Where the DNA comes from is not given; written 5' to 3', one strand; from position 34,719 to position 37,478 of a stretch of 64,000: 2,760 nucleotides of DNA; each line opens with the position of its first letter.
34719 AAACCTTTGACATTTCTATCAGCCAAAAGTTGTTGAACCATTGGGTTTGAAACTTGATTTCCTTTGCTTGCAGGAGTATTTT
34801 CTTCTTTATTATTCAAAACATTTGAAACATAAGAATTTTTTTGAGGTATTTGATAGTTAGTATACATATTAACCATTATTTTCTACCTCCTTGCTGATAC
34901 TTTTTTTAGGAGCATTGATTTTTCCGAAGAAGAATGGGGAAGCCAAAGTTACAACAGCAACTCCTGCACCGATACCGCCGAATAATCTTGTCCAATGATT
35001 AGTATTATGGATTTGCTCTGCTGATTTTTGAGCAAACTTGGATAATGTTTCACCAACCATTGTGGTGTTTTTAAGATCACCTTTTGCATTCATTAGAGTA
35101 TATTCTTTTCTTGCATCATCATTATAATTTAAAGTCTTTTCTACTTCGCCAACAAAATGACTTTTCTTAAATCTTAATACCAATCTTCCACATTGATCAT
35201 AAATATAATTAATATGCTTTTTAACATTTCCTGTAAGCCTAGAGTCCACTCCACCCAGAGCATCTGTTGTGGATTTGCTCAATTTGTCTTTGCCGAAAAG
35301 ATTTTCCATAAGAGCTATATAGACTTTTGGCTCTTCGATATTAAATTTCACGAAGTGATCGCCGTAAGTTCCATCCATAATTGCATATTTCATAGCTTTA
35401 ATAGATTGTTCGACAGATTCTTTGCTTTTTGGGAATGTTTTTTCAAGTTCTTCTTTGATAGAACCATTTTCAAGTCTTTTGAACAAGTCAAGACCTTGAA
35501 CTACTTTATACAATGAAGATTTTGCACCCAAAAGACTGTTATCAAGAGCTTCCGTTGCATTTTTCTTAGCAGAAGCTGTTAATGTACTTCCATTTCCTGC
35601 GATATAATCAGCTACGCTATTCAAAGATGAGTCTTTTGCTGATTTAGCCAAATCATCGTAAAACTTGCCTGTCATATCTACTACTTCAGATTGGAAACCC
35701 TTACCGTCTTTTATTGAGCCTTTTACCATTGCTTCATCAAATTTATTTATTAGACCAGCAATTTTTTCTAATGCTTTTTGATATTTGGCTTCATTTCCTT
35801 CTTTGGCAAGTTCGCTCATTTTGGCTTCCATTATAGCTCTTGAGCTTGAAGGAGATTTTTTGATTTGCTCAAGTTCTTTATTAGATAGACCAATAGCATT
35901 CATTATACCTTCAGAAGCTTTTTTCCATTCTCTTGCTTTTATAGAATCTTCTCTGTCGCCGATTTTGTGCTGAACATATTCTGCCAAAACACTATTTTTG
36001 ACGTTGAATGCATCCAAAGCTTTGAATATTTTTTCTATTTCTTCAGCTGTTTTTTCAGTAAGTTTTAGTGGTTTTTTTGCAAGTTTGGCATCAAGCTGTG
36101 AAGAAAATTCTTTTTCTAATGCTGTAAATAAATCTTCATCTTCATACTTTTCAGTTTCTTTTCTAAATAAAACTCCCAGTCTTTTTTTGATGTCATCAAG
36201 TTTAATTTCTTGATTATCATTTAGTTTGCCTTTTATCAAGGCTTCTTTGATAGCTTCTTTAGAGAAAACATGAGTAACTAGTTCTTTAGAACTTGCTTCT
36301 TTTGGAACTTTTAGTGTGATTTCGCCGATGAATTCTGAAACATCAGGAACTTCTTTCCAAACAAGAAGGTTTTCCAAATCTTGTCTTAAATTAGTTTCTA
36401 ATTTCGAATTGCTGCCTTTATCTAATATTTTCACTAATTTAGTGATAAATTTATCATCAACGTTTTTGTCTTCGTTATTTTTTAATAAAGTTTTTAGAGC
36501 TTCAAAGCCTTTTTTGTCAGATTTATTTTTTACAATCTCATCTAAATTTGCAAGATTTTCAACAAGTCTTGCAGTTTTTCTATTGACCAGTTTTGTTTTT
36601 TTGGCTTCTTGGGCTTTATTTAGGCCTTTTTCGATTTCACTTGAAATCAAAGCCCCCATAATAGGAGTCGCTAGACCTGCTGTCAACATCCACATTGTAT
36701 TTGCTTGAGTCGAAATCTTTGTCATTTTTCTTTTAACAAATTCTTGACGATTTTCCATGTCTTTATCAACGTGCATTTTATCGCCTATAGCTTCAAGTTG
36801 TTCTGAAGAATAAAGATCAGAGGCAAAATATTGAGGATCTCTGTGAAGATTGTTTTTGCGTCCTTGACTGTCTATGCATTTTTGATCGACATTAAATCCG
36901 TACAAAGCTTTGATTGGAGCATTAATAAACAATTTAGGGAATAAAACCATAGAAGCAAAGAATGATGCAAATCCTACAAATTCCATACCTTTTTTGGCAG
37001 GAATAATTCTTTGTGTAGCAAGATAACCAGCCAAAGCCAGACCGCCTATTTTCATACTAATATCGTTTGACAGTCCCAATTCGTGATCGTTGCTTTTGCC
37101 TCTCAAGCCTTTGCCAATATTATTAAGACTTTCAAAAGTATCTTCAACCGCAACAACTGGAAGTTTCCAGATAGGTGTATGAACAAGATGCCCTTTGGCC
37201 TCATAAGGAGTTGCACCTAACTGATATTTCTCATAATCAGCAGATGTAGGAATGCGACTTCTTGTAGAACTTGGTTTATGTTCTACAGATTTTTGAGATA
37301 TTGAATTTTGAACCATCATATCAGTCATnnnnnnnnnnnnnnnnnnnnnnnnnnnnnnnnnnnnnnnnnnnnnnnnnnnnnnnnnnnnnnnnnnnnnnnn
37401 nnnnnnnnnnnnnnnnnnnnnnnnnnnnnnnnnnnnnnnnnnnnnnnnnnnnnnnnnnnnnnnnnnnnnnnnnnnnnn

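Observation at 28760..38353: GH13 enzymes translationally coupled to two paralogous membrane proteins of unknown family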

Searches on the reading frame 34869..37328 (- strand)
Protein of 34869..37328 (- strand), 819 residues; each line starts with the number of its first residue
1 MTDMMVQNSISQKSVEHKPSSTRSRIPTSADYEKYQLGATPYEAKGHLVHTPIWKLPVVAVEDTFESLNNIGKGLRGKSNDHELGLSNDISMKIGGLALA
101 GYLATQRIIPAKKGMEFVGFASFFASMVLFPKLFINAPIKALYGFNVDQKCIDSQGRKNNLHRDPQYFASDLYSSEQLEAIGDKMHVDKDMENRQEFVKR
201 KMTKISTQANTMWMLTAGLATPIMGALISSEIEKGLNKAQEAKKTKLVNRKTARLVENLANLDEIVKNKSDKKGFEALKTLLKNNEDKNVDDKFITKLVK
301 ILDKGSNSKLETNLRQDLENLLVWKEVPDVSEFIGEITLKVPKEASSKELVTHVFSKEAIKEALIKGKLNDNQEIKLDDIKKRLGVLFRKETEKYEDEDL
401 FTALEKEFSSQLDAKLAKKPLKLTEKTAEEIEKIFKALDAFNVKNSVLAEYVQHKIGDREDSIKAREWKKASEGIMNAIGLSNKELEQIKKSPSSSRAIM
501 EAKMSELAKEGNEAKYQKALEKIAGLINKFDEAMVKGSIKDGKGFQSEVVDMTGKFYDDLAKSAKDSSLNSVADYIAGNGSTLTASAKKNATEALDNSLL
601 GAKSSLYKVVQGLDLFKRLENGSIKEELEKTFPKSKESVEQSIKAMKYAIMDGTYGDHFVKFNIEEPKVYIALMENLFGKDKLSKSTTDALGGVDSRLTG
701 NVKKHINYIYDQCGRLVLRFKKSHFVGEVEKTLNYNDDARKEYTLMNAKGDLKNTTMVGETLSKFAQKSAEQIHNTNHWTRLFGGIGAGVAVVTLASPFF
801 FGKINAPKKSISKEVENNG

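Call 3: search_protein_families(library=pfam, proteins=[window:34869-37328:-], max_evalue=0.1)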
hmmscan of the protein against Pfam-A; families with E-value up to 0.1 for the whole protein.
window:34869-37328:- (819 aa): 0 families

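Call 4: search_protein_families(library=ncbifam, proteins=[window:34869-37328:-], max_evalue=0.1)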
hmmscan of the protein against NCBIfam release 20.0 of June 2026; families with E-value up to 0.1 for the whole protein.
window:34869-37328:- (819 aa): 0 families

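Call 10: find_homologous_proteins(query=window:34869-37328:-)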
Query window:34869-37328:- (819 aa): 114 proteins with E <= 0.001 among 8000 candidates.
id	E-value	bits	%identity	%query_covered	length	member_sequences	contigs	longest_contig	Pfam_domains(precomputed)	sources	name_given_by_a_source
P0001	0.0e+0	1768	100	99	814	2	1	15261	-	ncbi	ncbi:MAG: hypothetical protein WCF95_02705, partial [bacterium]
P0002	0.0e+0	1143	67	100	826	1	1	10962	-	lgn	-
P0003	1.4e-270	918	58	100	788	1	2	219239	-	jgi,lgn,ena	-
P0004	4.8e-264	897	54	100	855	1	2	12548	-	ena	-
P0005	5.0e-262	890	53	100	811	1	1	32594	-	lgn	-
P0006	7.2e-257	873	51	100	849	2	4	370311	-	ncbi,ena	-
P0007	5.8e-253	860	53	100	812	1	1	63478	-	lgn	-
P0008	4.7e-228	778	49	100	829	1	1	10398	-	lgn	-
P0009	4.3e-200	685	45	99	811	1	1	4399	-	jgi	jgi:hypothetical protein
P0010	4.1e-179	616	44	100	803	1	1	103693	-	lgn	-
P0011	9.4e-175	601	44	100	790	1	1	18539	-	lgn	-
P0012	2.9e-164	567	39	99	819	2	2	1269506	-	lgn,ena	-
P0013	7.1e-155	536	42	70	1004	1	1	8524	-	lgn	-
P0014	8.0e-154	532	41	75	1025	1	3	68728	-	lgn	-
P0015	3.3e-149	517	40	83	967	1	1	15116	-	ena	-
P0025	1.8e-85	306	31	94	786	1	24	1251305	-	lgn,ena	-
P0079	1.9e-78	283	30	72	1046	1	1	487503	-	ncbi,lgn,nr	ncbi:MAG: hypothetical protein PHV37_04200 [Candidatus Gastranaerophilales bacterium]|nr:hypothetica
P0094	6.3e-68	248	27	94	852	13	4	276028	-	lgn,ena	-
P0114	2.5e-45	174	25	93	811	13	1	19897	-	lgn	-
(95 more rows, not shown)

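Call 12: find_encoding_contigs(protein=P0025, flank=10000, max_places=2)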
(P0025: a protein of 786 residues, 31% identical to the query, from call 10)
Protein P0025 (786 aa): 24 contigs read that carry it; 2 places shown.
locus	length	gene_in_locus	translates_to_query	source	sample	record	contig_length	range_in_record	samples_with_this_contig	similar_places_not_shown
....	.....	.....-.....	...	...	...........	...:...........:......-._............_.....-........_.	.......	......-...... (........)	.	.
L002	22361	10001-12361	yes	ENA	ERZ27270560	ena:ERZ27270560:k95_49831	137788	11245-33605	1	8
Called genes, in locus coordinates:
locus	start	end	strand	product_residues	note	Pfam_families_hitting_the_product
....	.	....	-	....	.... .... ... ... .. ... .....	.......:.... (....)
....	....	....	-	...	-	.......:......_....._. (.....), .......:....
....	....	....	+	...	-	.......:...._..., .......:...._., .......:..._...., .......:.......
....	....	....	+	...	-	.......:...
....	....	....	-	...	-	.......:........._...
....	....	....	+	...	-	-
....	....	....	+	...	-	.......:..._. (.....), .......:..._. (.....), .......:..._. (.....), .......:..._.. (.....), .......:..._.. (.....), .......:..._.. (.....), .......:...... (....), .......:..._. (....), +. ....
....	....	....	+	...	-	-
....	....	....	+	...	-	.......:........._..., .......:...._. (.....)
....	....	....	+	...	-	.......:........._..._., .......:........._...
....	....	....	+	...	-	-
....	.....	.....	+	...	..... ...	-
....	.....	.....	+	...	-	-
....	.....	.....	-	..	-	-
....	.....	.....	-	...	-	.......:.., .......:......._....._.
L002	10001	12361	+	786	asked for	-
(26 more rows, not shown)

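Call 13: find_encoding_contigs(protein=P0012, flank=10000, max_places=2)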
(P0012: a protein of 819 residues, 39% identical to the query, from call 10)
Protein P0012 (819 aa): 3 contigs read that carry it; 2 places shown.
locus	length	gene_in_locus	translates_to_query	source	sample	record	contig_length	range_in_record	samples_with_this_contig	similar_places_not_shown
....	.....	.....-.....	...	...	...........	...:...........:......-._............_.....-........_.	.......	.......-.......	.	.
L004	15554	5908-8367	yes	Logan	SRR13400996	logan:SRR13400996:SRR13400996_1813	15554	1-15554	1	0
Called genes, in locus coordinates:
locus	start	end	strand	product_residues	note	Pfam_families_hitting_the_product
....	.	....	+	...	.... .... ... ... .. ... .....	-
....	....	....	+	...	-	-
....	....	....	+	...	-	-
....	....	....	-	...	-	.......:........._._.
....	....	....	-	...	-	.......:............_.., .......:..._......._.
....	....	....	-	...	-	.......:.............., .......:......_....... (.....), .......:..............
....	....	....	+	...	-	-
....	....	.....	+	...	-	-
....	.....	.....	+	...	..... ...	-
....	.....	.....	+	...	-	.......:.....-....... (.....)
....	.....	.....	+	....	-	-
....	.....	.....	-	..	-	-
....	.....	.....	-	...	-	-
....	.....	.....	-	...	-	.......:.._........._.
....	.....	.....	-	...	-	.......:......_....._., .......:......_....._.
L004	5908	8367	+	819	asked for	-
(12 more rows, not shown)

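Call 24: find_encoding_contigs(protein=P0114, flank=8000, max_places=1)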
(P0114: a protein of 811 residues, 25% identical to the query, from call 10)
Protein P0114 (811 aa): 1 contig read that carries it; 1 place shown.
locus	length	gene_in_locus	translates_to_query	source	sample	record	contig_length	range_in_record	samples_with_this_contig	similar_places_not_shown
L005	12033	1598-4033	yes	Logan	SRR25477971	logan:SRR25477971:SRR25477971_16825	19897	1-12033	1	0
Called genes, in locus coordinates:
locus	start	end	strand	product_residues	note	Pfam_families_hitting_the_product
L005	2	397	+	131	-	?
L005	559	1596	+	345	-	-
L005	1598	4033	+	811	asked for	-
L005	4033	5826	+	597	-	PF00128:Alpha-amylase (faint)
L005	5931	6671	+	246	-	PF04402:SIMPL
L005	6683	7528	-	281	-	PF00763:THF_DHG_CYH, PF02882:THF_DHG_CYH_C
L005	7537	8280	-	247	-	PF01656:CbiA, PF13401:AAA_22 (faint), PF13614:AAA_31 (weak)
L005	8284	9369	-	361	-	-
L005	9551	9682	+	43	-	-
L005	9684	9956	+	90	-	-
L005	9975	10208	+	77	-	-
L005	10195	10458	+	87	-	-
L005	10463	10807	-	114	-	PF05258:DciA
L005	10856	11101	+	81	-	PF01479:S4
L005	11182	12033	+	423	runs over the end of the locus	PF00438:S-AdoMet_synt_N, PF02772:S-AdoMet_synt_M, PF02773:S-AdoMet_synt_C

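Call 25: find_encoding_contigs(protein=P0094, flank=8000, max_places=1)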
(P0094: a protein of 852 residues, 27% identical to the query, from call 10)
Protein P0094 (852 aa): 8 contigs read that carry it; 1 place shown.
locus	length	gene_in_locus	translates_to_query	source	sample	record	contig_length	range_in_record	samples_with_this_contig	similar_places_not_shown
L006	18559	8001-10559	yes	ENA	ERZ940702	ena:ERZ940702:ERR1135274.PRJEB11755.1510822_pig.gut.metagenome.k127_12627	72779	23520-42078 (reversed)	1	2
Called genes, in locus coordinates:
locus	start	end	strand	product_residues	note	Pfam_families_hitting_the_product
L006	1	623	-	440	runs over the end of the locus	PF07005:SBD_N, PF17042:NBD_C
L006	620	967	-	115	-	PF00436:SSB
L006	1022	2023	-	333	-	PF00579:tRNA-synt_1b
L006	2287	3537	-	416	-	PF00330:Aconitase, PF28406:AcnX_3rd (faint)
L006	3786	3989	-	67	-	-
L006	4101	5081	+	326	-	PF01380:SIS, PF00571:CBS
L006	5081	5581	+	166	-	PF08282:Hydrolase_3 (faint)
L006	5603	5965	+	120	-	PF01242:PTPS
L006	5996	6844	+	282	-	PF02673:BacA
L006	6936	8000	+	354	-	-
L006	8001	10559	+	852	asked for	-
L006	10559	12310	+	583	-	PF14701:hDGE_amylase (faint)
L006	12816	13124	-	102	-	-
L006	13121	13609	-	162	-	PF25137:ADH_Fe_C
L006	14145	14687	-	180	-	-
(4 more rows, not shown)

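Call 26: find_encoding_contigs(protein=P0079, flank=8000, max_places=1)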
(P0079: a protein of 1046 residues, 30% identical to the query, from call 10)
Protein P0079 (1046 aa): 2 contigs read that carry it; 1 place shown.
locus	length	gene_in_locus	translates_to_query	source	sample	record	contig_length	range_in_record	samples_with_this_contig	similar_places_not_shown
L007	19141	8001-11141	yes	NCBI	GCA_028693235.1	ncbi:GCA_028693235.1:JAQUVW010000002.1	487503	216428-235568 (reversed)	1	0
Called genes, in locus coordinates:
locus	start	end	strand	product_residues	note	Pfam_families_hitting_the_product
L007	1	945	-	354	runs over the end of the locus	PF00291:PALP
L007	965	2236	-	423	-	PF01408:GFO_IDH_MocA (faint), PF03447:NAD_binding_3, PF00742:Homoserine_dh, PF01842:ACT (weak)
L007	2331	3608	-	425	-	-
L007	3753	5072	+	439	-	PF00209:SNF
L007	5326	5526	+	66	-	-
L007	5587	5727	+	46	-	-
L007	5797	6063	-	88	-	PF13451:zf_Tbcl, PF23477:zf_Tbcl_2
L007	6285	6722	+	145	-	PF01894:YjbQ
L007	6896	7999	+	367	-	-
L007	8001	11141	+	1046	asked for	-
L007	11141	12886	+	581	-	-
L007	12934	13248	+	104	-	-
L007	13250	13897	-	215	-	PF01791:DeoC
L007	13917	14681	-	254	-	PF11967:RecO_N, PF02565:RecO_C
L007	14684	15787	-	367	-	PF00437:T2SSE, PF13401:AAA_22 (faint), PF20720:nSTAND3 (weak)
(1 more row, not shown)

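Call 55: predict_structure(alignment_id=A2)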
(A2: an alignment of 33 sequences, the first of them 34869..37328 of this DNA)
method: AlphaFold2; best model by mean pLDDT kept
length: 819 residues; sequences in the alignment: 33
mean_pLDDT: 77.7   pTM: 0.62
mean pLDDT of the five models: 77.7, 76.7, 75.1, 72.6, 71.9
residues with pLDDT >= 90: 164; 70-90: 428; 50-70: 172; < 50: 55
segments of 3 or more residues with pLDDT < 50: 1-33, 35-42, 808-819
pLDDT, mean of each block of 10 residues (from residue 1): 33 33 40 43 62 66 68 69 63 62 54 63 71 81 82 71 64 81 84 81 82 73 66 62 67 74 83 90 89 89 80 89 83 87 80 88 87 79 89 84 88 83 89 90 87 81 85 92 89 90 92 92 94 77 80 89 89 82 72 87 92 95 92 90 93 88 90 89 90 90 89 78 73 54 61 79 90 74 69 76 59 36
secondary structure, 60 per line:
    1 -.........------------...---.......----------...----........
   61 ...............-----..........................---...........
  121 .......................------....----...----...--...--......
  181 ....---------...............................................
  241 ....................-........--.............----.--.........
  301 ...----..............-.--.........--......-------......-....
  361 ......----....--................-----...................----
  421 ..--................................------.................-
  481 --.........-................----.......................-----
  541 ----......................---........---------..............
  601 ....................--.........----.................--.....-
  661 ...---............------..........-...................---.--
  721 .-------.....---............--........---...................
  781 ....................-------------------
elements in order (helices of 4 or more, strands of 3 or more residues): H2-10 H29-35 E46-48 H53-75 H81-106 H110-143 E150-153 E158-160 H175-184 H194-260 H262-269 H272-284 H292-303 H308-321 E326-329 H330-334 E337-342 E350-355 H357-366 E371-374 H377-392 H398-416 H425-456 H463-479 H483-491 H493-508 H513-535 H545-566 H570-577 H587-620 H623-631 H636-652 H655-659 H667-678 H685-694 H696-714 H729-733 H737-748 H751-758 H762-800

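Call 74: search_protein_families(library=padloc, proteins=[window:34869-37328:-], max_evalue=0.01)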
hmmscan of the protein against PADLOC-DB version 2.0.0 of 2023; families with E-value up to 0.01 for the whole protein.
window:34869-37328:- (819 aa): 0 families

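Call 76: search_solved_structures(query=A2, max_evalue=1)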
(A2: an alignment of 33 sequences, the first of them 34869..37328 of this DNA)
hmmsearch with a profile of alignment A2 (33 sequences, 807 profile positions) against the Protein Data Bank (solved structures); distinct sequences matched with E-value up to 1: 7.
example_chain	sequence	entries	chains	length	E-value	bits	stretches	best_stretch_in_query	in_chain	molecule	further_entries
5h78_A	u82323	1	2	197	0.092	14.6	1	243-399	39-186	cAMP-dependent protein kinase type II-alpha regulatory subunit,DHR14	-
2lse_A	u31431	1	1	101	0.11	14.4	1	268-343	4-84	Four Helix Bundle Protein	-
5cwh_A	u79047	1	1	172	0.11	14.3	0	246-411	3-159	Designed helical repeat protein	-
8qox_B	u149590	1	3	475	0.15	13.9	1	489-599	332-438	Conserved membrane protein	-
5h7c_A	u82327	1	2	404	0.24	13.3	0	240-417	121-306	Immunoglobulin G-binding protein A, DHR14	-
9ga6_A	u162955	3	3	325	0.78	11.5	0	611-669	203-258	Annexin A4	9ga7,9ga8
2zoc_A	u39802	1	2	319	0.81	11.5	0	611-668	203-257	Annexin A4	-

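Call 93: fold_search(model_id=the predicted structure, library=pdb)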
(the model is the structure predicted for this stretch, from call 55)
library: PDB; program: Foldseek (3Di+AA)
matches with E <= 10: 241; with E <= 0.001: 0
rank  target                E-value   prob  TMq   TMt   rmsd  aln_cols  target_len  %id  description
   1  4av6_B                2.2e-01  0.10  0.09  0.11  36.2       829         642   12  Crystal structure of Thermotoga maritima sodium pumping membrane integral pyrophosphatase at 4 A in complex with phosp (released 2012-08-08)
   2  6afu_A                2.6e-01  0.09  0.10  0.10  36.8       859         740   10  Proton pyrophosphatase-L555M mutant (released 2019-04-10)
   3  3nbz_A                2.8e-01  0.07  0.08  0.07  36.2       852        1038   10  Crystal structure of the HIV-1 Rev NES-CRM1-RanGTP nuclear export complex (crystal I) (released 2010-10-27)
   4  6aft_A                3.2e-01  0.08  0.10  0.11  37.4       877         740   10  Proton pyrophosphatase - E301Q (released 2019-04-10)
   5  4hzk_B                3.2e-01  0.08  0.09  0.07  37.0       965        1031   10  Crystal structure of free CRM1 (crystal form 2) (released 2013-01-23)
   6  6tvo_A                3.4e-01  0.07  0.09  0.07  38.0       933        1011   10  Human CRM1-RanGTP in complex with Leptomycin B (released 2020-07-08)
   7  3rbm_C                4.5e-01  0.11  0.08  0.14  27.0       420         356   13  Crystal structure of Plasmodium vivax geranylgeranylpyrophosphate synthase complexed with BPH -703 (released 2012-02-29)
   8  5gpj_B                4.9e-01  0.09  0.10  0.11  39.0       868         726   11  Crystal Structure of Proton-Pumping Pyrophosphatase (released 2016-12-28)
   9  8usb_U                5.1e-01  0.06  0.07  0.07  35.3       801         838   12  Non-substrate-engaged human 26S proteasome with Nub1/FAT10 bound to Rpn1 (released 2024-11-06)
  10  6afw_A                5.3e-01  0.06  0.09  0.10  36.4       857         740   10  Proton pyrophosphatase-T228D mutant (released 2019-04-10)
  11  5hn7_B                5.5e-01  0.12  0.09  0.16  25.9       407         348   12  Crystal structure of Plasmodium vivax geranylgeranylpyrophosphate synthase complexed with BPH-1158 (released 2016-09-07)
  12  8b37_B                5.5e-01  0.08  0.10  0.12  39.9       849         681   11  Crystal structure of Pyrobaculum aerophilum potassium-independent proton pumping membrane integral pyrophosphatase in  (released 2024-01-17)
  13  5gpj_D                6.0e-01  0.06  0.09  0.10  37.6       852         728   10  Crystal Structure of Proton-Pumping Pyrophosphatase (released 2016-12-28)
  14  9oga                  6.2e-01  0.05  0.09  0.08  38.0       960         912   10  Cryo-EM structure of human full-length XPO1 conjugated with selinexor (released 2025-11-26)
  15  9p4y                  7.8e-01  0.05  0.06  0.10  31.2       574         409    7  Human EAAT3 with compound 3e and digitonin.glyco-diosgenin bound at inward facing state (released 2025-07-30)
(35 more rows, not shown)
